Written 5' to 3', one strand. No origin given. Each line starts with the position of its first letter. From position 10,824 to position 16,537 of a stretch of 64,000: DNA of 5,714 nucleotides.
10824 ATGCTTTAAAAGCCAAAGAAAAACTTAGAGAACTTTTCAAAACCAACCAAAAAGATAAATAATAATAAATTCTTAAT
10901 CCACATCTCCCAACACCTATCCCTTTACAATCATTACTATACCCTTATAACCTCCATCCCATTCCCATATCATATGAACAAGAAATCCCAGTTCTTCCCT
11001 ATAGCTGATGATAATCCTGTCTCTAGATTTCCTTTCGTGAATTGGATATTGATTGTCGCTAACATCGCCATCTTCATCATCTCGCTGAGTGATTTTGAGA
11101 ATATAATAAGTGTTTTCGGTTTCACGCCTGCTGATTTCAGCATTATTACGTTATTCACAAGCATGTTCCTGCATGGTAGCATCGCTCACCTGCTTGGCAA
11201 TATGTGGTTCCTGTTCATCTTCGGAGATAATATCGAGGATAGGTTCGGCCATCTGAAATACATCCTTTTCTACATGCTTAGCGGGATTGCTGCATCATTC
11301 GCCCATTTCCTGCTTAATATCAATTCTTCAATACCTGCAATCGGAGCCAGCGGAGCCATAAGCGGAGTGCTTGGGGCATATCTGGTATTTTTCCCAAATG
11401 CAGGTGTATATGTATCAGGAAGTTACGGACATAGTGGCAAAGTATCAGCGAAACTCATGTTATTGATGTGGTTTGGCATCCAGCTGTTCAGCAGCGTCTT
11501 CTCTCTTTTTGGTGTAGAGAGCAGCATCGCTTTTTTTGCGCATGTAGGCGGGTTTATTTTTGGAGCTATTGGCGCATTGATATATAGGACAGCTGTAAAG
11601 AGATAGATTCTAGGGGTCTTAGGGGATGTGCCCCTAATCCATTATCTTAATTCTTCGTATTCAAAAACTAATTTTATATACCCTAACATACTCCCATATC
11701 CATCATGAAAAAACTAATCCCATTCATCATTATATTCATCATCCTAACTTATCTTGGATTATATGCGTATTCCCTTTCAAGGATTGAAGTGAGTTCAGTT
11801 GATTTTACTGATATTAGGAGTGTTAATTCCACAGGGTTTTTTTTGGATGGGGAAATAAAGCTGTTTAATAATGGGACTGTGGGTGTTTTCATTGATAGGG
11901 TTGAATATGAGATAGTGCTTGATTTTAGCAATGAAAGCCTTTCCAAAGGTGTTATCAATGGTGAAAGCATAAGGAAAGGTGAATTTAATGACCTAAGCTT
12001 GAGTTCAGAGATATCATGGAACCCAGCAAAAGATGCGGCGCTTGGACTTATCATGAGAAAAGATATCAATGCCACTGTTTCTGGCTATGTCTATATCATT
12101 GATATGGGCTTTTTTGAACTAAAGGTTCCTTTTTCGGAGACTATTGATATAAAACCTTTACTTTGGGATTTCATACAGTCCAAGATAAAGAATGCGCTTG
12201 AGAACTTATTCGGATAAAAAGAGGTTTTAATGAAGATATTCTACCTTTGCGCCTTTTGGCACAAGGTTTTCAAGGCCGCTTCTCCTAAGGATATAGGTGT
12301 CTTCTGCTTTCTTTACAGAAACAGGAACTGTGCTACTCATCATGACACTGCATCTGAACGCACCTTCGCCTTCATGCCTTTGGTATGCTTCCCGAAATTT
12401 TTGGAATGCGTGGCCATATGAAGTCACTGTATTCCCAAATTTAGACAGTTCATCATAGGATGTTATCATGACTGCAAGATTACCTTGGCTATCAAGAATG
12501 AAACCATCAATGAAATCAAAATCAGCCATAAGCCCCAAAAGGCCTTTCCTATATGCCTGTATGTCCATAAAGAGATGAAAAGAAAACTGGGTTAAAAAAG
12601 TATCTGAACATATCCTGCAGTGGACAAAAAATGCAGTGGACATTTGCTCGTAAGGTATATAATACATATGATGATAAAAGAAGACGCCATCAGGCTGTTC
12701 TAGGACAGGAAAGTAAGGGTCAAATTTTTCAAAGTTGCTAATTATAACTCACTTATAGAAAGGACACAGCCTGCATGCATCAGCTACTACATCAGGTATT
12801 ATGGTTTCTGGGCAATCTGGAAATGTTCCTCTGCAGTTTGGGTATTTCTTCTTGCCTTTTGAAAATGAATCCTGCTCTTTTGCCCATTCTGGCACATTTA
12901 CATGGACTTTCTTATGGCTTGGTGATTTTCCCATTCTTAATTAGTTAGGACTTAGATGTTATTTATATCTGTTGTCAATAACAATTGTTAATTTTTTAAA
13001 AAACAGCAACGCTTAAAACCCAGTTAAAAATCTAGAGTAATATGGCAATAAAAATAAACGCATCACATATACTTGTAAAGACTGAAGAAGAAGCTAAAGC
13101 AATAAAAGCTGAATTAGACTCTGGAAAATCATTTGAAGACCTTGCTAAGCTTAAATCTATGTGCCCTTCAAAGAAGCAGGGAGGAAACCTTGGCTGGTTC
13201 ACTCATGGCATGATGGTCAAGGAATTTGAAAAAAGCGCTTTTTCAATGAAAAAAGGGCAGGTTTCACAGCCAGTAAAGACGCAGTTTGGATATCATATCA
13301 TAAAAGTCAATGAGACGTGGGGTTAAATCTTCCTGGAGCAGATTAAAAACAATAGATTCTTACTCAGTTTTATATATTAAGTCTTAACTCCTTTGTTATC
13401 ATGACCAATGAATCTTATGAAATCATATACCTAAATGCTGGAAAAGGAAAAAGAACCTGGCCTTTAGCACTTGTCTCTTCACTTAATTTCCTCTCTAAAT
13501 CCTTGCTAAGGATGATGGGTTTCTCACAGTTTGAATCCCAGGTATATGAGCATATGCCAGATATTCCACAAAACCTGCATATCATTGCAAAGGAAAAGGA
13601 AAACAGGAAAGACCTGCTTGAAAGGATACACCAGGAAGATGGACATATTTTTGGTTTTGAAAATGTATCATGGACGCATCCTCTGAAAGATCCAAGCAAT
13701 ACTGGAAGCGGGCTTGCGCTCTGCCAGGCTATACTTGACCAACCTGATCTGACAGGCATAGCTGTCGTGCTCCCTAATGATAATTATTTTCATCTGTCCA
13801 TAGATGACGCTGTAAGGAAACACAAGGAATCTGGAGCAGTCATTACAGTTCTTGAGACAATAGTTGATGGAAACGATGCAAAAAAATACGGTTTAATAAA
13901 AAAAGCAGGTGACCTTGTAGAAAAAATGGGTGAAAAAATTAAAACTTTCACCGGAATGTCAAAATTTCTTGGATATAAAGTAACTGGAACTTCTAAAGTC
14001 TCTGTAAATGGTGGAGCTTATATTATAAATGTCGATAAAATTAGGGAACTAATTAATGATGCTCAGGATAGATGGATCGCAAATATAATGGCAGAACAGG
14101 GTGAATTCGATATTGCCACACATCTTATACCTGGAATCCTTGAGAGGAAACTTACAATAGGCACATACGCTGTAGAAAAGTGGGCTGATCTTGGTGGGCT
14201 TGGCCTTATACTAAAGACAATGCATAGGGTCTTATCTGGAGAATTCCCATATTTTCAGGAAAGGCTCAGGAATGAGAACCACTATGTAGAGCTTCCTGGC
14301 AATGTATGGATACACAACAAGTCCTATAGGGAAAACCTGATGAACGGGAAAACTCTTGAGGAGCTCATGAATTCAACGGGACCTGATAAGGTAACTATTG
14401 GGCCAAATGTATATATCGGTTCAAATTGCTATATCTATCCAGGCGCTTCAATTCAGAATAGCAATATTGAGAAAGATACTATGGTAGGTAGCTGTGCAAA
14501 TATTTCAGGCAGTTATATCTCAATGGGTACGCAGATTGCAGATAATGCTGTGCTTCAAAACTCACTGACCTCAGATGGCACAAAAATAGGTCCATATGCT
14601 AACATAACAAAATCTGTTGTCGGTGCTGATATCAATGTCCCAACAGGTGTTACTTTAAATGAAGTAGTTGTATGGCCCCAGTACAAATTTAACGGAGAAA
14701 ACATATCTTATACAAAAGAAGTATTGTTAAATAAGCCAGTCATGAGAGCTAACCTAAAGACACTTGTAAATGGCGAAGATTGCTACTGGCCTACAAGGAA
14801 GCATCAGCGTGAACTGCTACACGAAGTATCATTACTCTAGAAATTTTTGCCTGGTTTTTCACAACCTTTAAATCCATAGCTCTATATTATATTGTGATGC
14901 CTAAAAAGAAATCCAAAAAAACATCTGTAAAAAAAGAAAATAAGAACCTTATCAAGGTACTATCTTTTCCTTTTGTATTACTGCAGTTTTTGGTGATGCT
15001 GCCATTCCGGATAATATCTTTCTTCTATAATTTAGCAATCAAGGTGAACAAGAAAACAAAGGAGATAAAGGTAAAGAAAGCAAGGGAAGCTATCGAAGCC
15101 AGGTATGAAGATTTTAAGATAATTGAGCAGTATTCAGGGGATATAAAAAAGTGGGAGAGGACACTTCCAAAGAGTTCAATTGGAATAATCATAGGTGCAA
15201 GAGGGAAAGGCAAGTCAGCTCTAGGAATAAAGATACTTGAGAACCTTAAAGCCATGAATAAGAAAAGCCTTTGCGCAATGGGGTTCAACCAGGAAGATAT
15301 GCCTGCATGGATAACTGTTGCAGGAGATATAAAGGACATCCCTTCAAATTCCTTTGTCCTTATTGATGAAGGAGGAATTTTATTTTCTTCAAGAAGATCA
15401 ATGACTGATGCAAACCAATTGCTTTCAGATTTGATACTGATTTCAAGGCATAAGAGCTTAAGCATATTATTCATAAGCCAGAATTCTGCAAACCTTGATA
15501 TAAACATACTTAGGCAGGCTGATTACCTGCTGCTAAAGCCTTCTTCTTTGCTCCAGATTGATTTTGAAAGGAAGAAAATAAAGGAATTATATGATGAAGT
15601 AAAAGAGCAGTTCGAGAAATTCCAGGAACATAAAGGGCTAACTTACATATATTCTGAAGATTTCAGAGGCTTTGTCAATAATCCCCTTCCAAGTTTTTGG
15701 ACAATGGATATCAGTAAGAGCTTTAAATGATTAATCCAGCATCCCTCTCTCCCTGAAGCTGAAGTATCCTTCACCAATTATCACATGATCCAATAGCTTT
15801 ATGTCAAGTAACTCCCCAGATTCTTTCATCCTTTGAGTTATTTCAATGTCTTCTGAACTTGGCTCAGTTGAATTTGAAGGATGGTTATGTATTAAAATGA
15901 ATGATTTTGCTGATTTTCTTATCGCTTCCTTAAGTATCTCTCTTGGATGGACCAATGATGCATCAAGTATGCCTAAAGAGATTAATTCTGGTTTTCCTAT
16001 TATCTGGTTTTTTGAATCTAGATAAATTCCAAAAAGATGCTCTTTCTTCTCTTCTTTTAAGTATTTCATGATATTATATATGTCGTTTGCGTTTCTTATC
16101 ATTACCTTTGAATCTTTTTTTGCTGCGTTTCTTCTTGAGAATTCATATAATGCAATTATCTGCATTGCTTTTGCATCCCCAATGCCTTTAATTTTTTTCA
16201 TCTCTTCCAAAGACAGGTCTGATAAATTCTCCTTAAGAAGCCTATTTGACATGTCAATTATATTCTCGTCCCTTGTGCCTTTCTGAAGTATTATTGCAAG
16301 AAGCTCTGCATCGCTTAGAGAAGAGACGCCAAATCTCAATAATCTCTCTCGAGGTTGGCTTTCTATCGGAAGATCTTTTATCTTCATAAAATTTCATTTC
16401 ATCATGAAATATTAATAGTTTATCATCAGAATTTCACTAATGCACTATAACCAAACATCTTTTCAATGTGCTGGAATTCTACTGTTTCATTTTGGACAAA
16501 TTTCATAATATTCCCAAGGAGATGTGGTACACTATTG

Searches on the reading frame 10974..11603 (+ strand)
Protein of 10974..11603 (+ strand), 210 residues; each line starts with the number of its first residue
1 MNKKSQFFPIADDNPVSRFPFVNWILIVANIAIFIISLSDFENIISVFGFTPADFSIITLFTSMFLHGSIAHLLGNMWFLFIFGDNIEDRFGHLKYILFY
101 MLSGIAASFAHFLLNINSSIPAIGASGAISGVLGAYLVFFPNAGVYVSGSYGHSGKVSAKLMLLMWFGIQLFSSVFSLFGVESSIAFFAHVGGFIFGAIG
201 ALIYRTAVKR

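Call 66: search_protein_families(library=ncbifam, proteins=[window:10974-11603:+], max_evalue=0.000001)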
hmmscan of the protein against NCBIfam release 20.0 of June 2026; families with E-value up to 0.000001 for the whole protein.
window:10974-11603:+ (210 aa): 2 families
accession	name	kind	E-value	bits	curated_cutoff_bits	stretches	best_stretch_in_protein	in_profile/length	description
TIGR04239.1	rhombo_GlpG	equivalog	2.9e-08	33.8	250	1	22-203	96-267/271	rhomboid family intramembrane serine protease GlpG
NF008155.0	PRK10907.1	equivalog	1.8e-07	30.8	335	1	22-203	96-267/276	rhomboid family intramembrane serine protease GlpG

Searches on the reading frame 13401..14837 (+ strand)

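Call 66: search_protein_families(library=ncbifam, proteins=[window:13401-14837:+], max_evalue=0.000001)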
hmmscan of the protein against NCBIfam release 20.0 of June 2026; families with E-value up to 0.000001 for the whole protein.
window:13401-14837:+ (479 aa): 10 families
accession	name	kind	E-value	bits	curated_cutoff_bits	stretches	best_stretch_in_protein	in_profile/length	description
TIGR03992.1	Arch_glmU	subfamily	8.3e-14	51.3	292.1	1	9-353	4-289/393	bifunctional sugar-1-phosphate nucleotidylyltransferase/acetyltransferase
TIGR02091.1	glgC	equivalog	9.6e-14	51.2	424.9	0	121-267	116-249/364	glucose-1-phosphate adenylyltransferase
NF010934.1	PRK14354.1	equivalog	1.9e-11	43.2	450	1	315-413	241-340/447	bifunctional UDP-N-acetylglucosamine diphosphorylase/glucosamine-1-phosphate N-acetyltransferase GlmU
NF002023.0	PRK00844.1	subfamily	1.4e-10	40.6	458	0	118-250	118-237/408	glucose-1-phosphate adenylyltransferase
TIGR01173.1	glmU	equivalog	1.9e-10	40.2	366.85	1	323-410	249-338/452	bifunctional UDP-N-acetylglucosamine diphosphorylase/glucosamine-1-phosphate N-acetyltransferase GlmU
NF052502.1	man1P_GTase_Rv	exception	1e-09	37.7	440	1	341-438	251-350/352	mannose-1-phosphate guanylyltransferase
NF003670.0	PRK05293.1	equivalog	1.2e-09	37.6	470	0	341-421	282-360/382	glucose-1-phosphate adenylyltransferase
NF010935.0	PRK14355.1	equivalog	1.1e-08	34.1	718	0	326-404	258-337/459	bifunctional UDP-N-acetylglucosamine diphosphorylase/glucosamine-1-phosphate N-acetyltransferase GlmU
NF001947.0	PRK00725.1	subfamily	3.1e-08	32.8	470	0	121-251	133-250/426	glucose-1-phosphate adenylyltransferase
NF002772.0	PRK02862.1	equivalog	3.7e-07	29.2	537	0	121-221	119-227/429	glucose-1-phosphate adenylyltransferase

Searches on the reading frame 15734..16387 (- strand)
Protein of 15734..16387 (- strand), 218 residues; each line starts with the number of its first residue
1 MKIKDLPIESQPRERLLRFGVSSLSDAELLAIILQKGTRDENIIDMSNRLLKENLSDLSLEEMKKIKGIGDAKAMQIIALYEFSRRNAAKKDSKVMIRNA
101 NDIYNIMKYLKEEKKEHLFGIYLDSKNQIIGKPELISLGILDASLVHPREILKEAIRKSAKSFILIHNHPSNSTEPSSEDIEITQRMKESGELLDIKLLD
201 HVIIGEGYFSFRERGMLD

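Call 66: search_protein_families(library=ncbifam, proteins=[window:15734-16387:-], max_evalue=0.000001)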
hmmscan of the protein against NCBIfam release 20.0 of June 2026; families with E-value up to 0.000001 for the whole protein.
window:15734-16387:- (218 aa): 2 families
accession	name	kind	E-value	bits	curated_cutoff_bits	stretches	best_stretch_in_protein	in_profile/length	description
NF000642.1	PRK00024.1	equivalog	8.6e-66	221.6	180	1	13-216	1-211/212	RadC family protein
TIGR00608.1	radc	subfamily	8.1e-62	208.8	133.85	1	11-217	1-218/218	RadC family protein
